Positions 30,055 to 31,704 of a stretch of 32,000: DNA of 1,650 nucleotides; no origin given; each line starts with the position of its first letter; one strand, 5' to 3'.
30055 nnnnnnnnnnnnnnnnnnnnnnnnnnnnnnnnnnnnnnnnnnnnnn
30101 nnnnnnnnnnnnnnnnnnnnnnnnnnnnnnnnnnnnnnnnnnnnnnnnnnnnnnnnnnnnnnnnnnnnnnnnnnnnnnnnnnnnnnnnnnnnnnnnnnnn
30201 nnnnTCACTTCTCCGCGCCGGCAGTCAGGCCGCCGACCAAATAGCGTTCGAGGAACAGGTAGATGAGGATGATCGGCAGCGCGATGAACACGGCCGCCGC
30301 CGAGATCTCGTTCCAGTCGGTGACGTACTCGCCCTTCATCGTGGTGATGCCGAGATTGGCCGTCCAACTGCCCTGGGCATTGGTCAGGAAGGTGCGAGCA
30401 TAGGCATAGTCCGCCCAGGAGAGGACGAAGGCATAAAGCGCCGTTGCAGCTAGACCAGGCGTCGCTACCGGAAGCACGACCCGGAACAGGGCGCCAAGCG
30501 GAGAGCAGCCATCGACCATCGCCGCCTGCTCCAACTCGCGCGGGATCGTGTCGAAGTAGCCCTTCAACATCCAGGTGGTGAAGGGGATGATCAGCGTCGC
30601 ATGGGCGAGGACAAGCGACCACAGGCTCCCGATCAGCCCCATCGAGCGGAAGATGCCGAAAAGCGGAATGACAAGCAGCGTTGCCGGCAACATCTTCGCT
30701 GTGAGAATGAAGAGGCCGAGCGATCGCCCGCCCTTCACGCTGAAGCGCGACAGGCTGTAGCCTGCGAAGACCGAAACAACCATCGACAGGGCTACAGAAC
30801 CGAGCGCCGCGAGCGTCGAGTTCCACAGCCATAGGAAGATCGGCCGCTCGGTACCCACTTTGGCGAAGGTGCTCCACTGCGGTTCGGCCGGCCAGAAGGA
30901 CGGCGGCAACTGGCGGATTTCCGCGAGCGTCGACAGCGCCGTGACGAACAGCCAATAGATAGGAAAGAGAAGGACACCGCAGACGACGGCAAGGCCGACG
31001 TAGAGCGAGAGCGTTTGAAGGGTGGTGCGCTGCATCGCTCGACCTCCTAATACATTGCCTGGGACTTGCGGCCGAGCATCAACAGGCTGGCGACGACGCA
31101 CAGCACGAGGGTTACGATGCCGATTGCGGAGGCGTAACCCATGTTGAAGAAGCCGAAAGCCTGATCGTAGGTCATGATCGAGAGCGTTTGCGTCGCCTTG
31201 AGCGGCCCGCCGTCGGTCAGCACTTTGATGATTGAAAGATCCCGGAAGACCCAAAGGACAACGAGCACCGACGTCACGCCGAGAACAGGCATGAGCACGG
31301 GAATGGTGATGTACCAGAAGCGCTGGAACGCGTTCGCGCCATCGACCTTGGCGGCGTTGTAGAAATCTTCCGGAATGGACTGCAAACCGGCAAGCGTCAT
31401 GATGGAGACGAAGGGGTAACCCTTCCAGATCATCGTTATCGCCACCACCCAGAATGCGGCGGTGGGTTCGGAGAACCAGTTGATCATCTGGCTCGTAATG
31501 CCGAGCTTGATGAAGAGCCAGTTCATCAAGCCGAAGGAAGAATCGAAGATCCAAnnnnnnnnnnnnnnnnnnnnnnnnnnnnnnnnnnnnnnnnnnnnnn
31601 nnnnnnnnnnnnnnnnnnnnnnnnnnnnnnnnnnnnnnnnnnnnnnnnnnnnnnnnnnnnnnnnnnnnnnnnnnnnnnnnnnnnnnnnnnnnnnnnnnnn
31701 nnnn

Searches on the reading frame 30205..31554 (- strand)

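Call 47: search_protein_families(library=pfam, proteins=[window:30205-31554:-], max_evalue=0.001)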
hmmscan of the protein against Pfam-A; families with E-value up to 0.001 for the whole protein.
window:30205-31554:- (449 aa): 1 family
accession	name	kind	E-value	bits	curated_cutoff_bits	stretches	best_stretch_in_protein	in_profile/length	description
PF00528.27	BPD_transp_1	-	1.9e-16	60.7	26.4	1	259-437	3-176/184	Binding-protein-dependent transport system inner membrane component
